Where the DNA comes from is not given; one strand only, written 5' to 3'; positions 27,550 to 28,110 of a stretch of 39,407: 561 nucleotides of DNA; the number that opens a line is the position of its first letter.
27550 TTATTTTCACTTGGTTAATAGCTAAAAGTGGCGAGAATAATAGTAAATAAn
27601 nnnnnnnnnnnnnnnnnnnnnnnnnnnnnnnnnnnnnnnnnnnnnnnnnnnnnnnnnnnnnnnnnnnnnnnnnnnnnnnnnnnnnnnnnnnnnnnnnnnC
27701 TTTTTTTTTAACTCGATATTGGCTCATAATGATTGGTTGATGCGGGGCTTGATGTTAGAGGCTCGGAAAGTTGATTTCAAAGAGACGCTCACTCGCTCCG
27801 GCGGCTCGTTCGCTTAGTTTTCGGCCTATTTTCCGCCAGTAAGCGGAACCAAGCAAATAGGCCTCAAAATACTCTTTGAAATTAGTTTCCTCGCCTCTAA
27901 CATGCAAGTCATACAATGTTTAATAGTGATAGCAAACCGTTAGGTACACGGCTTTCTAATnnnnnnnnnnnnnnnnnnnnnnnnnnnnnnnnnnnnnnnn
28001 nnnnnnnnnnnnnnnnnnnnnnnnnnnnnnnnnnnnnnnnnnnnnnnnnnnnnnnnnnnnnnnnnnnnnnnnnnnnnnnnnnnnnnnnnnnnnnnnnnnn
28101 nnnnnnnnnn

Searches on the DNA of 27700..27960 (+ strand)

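Call 16: search_rna_families(source=window, start=27700, end=27960, threshold=evalue, max_evalue=10, show_alignments=2)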
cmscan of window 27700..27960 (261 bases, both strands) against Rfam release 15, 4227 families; matches with E-value up to 10: 3.
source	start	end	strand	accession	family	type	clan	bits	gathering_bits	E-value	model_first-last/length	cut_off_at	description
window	27786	27870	-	RF00814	mir-316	Gene; miRNA;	-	20.3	80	0.096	1-91/91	no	mir-316 microRNA precursor family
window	27844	27879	+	RF01102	PK1-TEV_CVMV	Cis-reg; leader;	-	19.4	40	0.85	1-37/37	no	5'-leader pseudoknot of TEV/CVMV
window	27719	27779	+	RF01137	sR21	Gene; snRNA; snoRNA; CD-box;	-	15.2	45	2.4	1-67/67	no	Small nucleolar RNA sR21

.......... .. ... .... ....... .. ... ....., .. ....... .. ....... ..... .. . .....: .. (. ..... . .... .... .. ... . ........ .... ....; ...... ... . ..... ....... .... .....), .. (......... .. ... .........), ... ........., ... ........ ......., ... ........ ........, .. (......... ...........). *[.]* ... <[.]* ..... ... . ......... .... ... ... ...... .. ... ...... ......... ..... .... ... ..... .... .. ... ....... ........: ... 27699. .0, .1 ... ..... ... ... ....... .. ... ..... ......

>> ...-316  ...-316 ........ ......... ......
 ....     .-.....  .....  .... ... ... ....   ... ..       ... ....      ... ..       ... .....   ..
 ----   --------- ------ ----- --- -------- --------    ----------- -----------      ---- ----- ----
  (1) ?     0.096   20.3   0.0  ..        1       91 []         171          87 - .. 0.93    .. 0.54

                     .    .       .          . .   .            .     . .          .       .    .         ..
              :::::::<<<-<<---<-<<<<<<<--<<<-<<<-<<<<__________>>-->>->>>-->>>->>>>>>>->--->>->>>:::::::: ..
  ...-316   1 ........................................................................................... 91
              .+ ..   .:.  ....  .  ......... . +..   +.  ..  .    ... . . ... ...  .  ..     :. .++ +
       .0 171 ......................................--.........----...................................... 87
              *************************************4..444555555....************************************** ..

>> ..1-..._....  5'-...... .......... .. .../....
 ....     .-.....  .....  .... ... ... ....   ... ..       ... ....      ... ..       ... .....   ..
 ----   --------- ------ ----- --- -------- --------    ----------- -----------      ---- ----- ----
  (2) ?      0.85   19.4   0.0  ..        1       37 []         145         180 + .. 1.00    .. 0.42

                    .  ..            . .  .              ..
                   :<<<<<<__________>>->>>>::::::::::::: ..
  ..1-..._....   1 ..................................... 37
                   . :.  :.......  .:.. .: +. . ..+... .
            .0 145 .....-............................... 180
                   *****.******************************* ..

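Call 29: build_rna_model(alignment_id=A3)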
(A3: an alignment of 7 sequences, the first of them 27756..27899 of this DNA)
Model R1 built from alignment A3 (7 sequences, 161 columns); structure: RNAalifold consensus.
model positions 143; base pairs 45; branch points 1; effective number of sequences 1.54; information 0.59 bits per position. Calibrated on 0.2 Mb of random sequence (short: E-values are rough).
structure used (alignment columns):
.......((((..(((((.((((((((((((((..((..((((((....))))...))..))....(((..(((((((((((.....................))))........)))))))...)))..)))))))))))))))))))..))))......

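Call 30: search_with_rna_model(model_id=R1, sources=[window, L001, L002, L003, L004, L005, L006], max_evalue=1, filters=off)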
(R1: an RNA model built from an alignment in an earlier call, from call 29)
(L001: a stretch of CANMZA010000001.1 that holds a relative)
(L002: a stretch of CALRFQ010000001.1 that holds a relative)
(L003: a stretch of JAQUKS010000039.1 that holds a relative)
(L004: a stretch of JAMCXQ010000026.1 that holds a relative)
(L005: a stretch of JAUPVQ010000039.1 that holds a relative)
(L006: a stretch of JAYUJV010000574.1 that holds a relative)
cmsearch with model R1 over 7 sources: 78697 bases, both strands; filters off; matches with E-value up to 1: 23.
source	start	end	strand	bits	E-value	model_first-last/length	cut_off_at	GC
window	27756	27899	+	150.8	5.9e-35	1-143/143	no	0.48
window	30151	30294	+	148.5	2.2e-34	1-143/143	no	0.48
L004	932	1072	-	146.4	7.1e-34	1-143/143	no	0.57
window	18106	18245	-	139.8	3.1e-32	1-143/143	no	0.54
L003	3613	3756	-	132.3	2.1e-30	1-143/143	no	0.51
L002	2741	2893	-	119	3.9e-27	1-143/143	no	0.54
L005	604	756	-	101.7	6.8e-23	1-143/143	no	0.49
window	18106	18245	+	30.3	2.3e-05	1-143/143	no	0.54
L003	3613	3755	+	29.3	4.1e-05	1-143/143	no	0.51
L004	932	1072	+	26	0.00026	1-143/143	no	0.57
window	27756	27899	-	23.8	0.0009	1-143/143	no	0.48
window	262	312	-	23.3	0.0012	1-143/143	no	0.53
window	262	312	+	23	0.0014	1-143/143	no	0.53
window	30151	30294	-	20.8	0.005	1-143/143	no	0.48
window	21577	21636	+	18.6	0.017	1-143/143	no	0.43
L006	1795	1848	-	18.3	0.021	1-143/143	no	0.17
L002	2741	2893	+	17.4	0.034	1-143/143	no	0.54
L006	1795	1848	+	17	0.041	1-143/143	no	0.17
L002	6178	6229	-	11.8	0.81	1-143/143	no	0.33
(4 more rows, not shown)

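Call 32: search_with_rna_model(model_id=R1, sources=[L007, L008, L009, L010, L011, L012, L013, L014, L015, L016, L017, L018, L019, L020, L021, L022, L023, L024, L025, L026, L027, L028, L029], max_evalue=0.01)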
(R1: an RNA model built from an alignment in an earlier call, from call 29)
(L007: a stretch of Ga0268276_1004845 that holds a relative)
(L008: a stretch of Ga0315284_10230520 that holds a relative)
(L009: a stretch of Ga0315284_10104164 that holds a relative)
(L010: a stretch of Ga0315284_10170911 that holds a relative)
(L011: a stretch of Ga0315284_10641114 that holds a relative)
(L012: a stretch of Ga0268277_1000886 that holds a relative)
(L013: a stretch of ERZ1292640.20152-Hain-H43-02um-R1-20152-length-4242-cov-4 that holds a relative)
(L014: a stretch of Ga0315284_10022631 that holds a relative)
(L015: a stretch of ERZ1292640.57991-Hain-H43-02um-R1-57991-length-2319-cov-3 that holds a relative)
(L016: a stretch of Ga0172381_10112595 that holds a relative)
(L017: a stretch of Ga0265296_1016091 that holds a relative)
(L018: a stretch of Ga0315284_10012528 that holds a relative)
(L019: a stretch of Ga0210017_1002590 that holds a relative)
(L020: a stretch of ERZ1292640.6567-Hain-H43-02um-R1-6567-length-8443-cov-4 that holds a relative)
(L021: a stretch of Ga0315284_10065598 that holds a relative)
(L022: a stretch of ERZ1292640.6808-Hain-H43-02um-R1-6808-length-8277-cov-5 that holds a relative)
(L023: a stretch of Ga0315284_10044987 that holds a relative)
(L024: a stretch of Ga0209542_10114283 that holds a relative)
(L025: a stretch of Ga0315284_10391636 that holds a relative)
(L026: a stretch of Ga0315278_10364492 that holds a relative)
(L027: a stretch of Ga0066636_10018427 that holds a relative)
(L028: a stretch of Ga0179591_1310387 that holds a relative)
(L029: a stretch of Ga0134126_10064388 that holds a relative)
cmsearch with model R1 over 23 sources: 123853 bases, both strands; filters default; matches with E-value up to 0.01: 35.
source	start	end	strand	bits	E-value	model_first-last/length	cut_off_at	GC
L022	1445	1588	+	148.8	2.9e-34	1-143/143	no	0.48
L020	75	218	-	145.7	1.7e-33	1-143/143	no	0.5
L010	358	501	+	145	2.6e-33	1-143/143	no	0.51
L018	5116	5259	+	143.1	7.3e-33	1-143/143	no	0.51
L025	1254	1393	-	142.2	1.3e-32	1-143/143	no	0.55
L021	4501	4639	-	141.6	1.7e-32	1-143/143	no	0.53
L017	2159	2302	+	141.1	2.3e-32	1-143/143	no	0.5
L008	882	1021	+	139.6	5.4e-32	1-143/143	no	0.54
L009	1735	1874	-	138.6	9.1e-32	1-143/143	no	0.52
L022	3444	3586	+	138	1.3e-31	1-143/143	no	0.52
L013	1547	1686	-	137.1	2.2e-31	1-143/143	no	0.54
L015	535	674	-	135.2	6.4e-31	1-143/143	no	0.54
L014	8751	8872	-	114.8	6.4e-26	19-143/143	5'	0.56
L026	703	921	+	110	9.7e-25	1-143/143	no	0.49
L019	8457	8675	-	108.9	1.8e-24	1-143/143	no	0.48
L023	1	112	-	95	4.8e-21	1-115/143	3'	0.57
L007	2421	2645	+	93.4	1.1e-20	1-143/143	no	0.5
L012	11946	12170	-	93.4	1.1e-20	1-143/143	no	0.5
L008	2260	2374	+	93.1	1.4e-20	1-118/143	3'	0.57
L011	1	106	+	88.9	1.5e-19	35-143/143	5'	0.56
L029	3280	3425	-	77.3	1e-16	1-143/143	no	0.66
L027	4122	4248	-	63.4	2.7e-13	1-143/143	no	0.46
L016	2074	2227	-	56.6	1.3e-11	1-143/143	no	0.52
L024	327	484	+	43.1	2.7e-08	1-143/143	no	0.58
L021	4501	4639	+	31.5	1.8e-05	1-143/143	no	0.53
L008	882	1021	-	30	4.2e-05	1-143/143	no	0.54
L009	1735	1874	+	29.1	7.1e-05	1-143/143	no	0.52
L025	1254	1393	+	28.7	8.8e-05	1-143/143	no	0.55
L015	535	674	+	28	0.00013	1-143/143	no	0.54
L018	5116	5259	-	27.5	0.00018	1-143/143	no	0.51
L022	1445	1588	-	27.5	0.00018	1-143/143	no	0.48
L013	1547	1686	+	26.7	0.00027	1-143/143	no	0.54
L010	358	501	-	26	0.00042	1-143/143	no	0.51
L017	2159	2302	-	24.6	0.00088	1-143/143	no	0.5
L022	3444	3586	-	24.5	0.00096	1-143/143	no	0.52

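Call 33: search_with_rna_model(model_id=R1, sources=[window, L002, L003, L004, L005, L007, L008, L009, L010, L011, L012, L013, L014, L015, L016, L017, L018, L019, L020, L021, L022, L023, L024, L025, L026, L027, L028, L029], max_evalue=1e-7, make_alignment=true)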
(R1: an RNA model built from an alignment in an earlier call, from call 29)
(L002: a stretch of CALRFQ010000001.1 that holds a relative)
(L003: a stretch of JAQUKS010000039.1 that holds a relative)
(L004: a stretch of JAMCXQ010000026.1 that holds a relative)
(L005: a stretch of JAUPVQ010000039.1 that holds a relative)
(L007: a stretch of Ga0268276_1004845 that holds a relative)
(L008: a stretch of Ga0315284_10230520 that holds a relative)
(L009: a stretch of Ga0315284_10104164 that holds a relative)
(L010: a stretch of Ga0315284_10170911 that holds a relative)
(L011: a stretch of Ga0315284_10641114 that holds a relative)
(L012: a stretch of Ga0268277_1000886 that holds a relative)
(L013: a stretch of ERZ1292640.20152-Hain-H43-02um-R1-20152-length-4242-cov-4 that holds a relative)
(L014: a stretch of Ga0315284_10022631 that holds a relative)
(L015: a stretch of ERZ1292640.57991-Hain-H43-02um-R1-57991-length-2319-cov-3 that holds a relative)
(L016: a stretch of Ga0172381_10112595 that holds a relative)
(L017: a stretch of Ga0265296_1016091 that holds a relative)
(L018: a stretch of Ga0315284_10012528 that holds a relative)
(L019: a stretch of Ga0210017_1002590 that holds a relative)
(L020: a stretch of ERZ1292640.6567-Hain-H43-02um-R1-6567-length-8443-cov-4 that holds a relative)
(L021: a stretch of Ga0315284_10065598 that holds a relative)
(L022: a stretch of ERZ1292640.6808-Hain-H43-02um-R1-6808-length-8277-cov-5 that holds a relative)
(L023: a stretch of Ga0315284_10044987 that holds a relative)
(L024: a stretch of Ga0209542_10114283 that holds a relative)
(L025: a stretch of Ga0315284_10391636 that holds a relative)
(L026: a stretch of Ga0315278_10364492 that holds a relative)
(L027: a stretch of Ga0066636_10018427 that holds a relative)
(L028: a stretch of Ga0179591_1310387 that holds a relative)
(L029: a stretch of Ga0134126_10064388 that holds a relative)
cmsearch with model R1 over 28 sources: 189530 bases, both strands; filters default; matches with E-value up to 1e-7: 31.
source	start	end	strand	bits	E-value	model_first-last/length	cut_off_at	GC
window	27756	27899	+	150.9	1.4e-34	1-143/143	no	0.48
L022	1445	1588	+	148.8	4.4e-34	1-143/143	no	0.48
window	30151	30294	+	148.5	5.2e-34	1-143/143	no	0.48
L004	932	1072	-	146.5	1.7e-33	1-143/143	no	0.57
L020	75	218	-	145.7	2.6e-33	1-143/143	no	0.5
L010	358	501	+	145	3.9e-33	1-143/143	no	0.51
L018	5116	5259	+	143.1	1.1e-32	1-143/143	no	0.51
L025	1254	1393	-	142.2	1.9e-32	1-143/143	no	0.55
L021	4501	4639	-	141.6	2.7e-32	1-143/143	no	0.53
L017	2159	2302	+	141.1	3.5e-32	1-143/143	no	0.5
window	18106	18245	-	139.8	7.3e-32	1-143/143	no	0.54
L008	882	1021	+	139.6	8.3e-32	1-143/143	no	0.54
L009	1735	1874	-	138.6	1.4e-31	1-143/143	no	0.52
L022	3444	3586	+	138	2e-31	1-143/143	no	0.52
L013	1547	1686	-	137.1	3.3e-31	1-143/143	no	0.54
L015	535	674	-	135.2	9.9e-31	1-143/143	no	0.54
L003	3613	3756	-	132.3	5e-30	1-143/143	no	0.51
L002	2741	2893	-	119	9.3e-27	1-143/143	no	0.54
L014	8751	8872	-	114.8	9.7e-26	19-143/143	5'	0.56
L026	703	921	+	110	1.5e-24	1-143/143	no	0.49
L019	8457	8675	-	108.9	2.7e-24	1-143/143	no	0.48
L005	604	756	-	101.7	1.6e-22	1-143/143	no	0.49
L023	1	112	-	95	7.4e-21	1-115/143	3'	0.57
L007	2421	2645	+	93.4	1.7e-20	1-143/143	no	0.5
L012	11946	12170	-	93.4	1.7e-20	1-143/143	no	0.5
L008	2260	2374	+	93.1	2.1e-20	1-118/143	3'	0.57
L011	1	106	+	88.9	2.2e-19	35-143/143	5'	0.56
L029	3280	3425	-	77.3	1.6e-16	1-143/143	no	0.66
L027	4122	4248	-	63.4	4.2e-13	1-143/143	no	0.46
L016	2074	2227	-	56.6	2e-11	1-143/143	no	0.52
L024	327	484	+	43.1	4.1e-08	1-143/143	no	0.58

Alignment A4: 31 matches aligned to the model, 272 columns, each read 5' to 3' on its own strand. Consensus structure (alignment columns), stored with it:
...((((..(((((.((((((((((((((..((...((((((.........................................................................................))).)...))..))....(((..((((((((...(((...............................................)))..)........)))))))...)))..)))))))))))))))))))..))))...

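Call 56: search_with_rna_model(model_id=R1, sources=[L030, L031, L032], max_evalue=0.01, show_alignments=3)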
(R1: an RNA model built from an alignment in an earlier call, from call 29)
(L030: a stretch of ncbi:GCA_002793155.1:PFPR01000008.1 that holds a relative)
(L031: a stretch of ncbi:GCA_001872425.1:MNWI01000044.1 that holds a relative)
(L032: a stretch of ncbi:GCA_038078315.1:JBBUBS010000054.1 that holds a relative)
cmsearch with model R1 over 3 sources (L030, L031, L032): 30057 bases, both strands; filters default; matches with E-value up to 0.01: 4.
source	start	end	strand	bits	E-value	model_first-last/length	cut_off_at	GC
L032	76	218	-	138.8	2.1e-32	1-143/143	no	0.52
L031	10066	10284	-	108.9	4.3e-25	1-143/143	no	0.48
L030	10066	10284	-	107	1.3e-24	1-143/143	no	0.47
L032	76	218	+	29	1.8e-05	1-143/143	no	0.52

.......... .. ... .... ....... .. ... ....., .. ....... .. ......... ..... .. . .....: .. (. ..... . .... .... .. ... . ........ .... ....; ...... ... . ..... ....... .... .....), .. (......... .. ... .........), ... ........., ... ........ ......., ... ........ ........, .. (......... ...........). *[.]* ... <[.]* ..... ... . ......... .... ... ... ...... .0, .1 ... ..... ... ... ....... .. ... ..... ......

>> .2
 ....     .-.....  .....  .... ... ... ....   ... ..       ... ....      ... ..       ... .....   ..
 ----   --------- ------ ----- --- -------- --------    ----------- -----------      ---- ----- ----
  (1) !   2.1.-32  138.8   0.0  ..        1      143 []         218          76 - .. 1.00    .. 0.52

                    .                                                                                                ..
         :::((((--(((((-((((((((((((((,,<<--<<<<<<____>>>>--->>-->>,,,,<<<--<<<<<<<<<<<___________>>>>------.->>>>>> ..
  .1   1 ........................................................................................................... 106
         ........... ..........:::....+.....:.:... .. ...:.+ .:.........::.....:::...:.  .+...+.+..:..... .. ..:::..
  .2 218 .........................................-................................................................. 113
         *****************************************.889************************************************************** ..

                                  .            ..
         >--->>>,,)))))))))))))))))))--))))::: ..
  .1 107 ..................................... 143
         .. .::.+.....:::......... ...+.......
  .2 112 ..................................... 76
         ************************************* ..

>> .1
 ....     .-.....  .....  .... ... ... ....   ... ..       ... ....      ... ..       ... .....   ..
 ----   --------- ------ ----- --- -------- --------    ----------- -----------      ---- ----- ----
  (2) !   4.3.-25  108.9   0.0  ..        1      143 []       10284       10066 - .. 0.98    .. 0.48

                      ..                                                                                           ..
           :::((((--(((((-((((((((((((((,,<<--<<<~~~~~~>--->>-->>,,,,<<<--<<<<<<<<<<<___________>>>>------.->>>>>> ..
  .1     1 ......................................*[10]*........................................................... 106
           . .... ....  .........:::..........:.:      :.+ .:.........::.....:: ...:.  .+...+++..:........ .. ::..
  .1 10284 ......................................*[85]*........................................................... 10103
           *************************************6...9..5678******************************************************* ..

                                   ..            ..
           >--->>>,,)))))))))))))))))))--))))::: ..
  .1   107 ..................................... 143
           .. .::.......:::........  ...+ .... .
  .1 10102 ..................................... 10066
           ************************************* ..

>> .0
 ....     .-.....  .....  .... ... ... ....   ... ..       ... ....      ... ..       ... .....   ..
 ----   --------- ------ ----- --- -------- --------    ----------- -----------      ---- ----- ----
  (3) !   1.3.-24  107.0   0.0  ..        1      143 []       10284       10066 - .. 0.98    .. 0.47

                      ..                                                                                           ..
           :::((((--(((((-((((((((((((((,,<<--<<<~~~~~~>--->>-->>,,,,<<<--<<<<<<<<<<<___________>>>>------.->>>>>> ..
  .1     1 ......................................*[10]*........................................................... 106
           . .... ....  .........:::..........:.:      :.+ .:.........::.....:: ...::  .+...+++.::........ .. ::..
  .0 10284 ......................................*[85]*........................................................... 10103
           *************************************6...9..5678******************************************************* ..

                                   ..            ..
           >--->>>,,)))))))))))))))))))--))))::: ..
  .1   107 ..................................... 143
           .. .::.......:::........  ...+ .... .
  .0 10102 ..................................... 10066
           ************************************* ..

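Call 71: search_with_rna_model(model_id=R1, sources=[L033, L034, L035, L036, L037, L038, L039, L040], max_evalue=1)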
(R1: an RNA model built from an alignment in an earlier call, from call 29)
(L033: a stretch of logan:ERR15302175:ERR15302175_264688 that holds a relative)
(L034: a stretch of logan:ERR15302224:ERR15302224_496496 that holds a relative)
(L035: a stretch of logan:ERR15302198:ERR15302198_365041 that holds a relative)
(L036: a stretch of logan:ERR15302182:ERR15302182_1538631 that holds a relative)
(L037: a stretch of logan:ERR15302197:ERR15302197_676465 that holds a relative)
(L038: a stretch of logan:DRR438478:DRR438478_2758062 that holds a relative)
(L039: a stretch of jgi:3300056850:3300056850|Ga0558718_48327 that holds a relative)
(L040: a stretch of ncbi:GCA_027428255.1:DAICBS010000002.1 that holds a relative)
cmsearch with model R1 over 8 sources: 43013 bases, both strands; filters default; matches with E-value up to 1: 6.
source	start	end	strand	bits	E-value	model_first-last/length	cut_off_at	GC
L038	1583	1727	+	79.2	1.2e-17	1-143/143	no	0.46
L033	1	44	-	26.2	0.00012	1-44/143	3'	0.48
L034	1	44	-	26.2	0.00012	1-44/143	3'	0.48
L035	1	44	-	26.2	0.00012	1-44/143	3'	0.48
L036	1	44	-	26.2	0.00012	1-44/143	3'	0.48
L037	1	44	-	26.2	0.00012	1-44/143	3'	0.48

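Call 74: search_with_rna_model(model_id=R1, sources=[L041, L042, L043, L044], max_evalue=1)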
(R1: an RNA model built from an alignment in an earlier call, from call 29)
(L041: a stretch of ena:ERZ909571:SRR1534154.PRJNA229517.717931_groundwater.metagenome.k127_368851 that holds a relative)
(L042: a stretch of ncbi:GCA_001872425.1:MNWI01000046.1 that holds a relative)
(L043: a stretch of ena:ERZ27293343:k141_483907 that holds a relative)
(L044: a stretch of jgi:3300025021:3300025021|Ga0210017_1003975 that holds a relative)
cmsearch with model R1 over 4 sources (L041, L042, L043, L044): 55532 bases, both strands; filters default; matches with E-value up to 1: 0.
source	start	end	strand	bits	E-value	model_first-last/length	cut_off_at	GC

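Call 81: search_with_rna_model(model_id=R1, sources=[window, L002, L003, L004, L005, L007, L008, L009, L010, L013, L015, L016, L017, L018, L019, L020, L021, L022, L024, L025, L026, L029, L030, L032, L038], max_evalue=1e-7, make_alignment=true)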
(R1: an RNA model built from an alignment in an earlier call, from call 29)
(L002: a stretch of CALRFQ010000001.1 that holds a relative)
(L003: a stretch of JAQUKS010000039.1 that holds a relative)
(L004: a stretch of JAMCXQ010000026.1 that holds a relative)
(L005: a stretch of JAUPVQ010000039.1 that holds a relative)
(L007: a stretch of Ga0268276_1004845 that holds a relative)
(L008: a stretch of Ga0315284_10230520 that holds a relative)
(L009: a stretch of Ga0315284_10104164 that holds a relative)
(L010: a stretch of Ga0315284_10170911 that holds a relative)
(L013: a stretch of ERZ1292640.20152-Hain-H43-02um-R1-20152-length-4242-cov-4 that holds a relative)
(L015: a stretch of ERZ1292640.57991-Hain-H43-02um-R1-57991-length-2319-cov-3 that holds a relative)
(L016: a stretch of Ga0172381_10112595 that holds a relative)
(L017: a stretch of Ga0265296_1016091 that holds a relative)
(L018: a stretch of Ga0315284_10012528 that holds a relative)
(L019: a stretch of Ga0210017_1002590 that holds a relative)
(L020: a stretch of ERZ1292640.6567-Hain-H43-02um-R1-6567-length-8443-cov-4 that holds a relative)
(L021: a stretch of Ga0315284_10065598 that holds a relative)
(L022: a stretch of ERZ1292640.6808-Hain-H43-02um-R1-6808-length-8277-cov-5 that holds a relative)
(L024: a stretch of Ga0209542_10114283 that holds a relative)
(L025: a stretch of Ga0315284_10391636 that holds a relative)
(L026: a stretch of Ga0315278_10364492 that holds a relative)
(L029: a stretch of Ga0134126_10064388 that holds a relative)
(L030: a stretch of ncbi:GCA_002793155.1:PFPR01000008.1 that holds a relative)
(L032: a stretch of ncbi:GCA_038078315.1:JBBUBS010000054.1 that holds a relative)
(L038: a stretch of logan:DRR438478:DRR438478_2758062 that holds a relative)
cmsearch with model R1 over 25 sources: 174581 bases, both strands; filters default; matches with E-value up to 1e-7: 29.
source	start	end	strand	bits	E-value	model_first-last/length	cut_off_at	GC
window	27756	27899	+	150.9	1.3e-34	1-143/143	no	0.48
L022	1445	1588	+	148.8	4.1e-34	1-143/143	no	0.48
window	30151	30294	+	148.5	4.8e-34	1-143/143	no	0.48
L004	932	1072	-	146.5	1.6e-33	1-143/143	no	0.57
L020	75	218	-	145.7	2.4e-33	1-143/143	no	0.5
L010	358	501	+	145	3.6e-33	1-143/143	no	0.51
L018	5116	5259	+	143.1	1e-32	1-143/143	no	0.51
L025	1254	1393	-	142.2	1.8e-32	1-143/143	no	0.55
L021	4501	4639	-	141.6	2.4e-32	1-143/143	no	0.53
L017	2159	2302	+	141.1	3.2e-32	1-143/143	no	0.5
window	18106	18245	-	139.8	6.7e-32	1-143/143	no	0.54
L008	882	1021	+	139.6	7.6e-32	1-143/143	no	0.54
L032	76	218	-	138.8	1.2e-31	1-143/143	no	0.52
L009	1735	1874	-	138.6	1.3e-31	1-143/143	no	0.52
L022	3444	3586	+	138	1.9e-31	1-143/143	no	0.52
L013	1547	1686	-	137.1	3e-31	1-143/143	no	0.54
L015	535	674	-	135.2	9.1e-31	1-143/143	no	0.54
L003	3613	3756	-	132.3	4.6e-30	1-143/143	no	0.51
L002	2741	2893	-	119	8.6e-27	1-143/143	no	0.54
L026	703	921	+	110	1.4e-24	1-143/143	no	0.49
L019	8457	8675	-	108.9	2.5e-24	1-143/143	no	0.48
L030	10066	10284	-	107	7.6e-24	1-143/143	no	0.47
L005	604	756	-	101.7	1.5e-22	1-143/143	no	0.49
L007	2421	2645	+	93.4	1.6e-20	1-143/143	no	0.5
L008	2260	2374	+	93.1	1.9e-20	1-118/143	3'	0.57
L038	1583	1727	+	79.2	5e-17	1-143/143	no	0.46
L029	3280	3425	-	77.3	1.4e-16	1-143/143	no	0.66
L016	2074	2227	-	56.6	1.8e-11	1-143/143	no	0.52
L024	327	484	+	43.1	3.7e-08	1-143/143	no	0.58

Alignment A7: 29 matches aligned to the model, 272 columns, each read 5' to 3' on its own strand. Consensus structure (alignment columns), stored with it:
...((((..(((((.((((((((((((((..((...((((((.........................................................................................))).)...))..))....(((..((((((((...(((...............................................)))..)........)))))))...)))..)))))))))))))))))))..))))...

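Call 93: search_dna_similar(query=window:27749-27919:+, collection=phages, mode=distant, max_evalue=0.001, max_rows=5)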
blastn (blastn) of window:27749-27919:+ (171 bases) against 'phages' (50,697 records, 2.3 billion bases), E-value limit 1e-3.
No match.
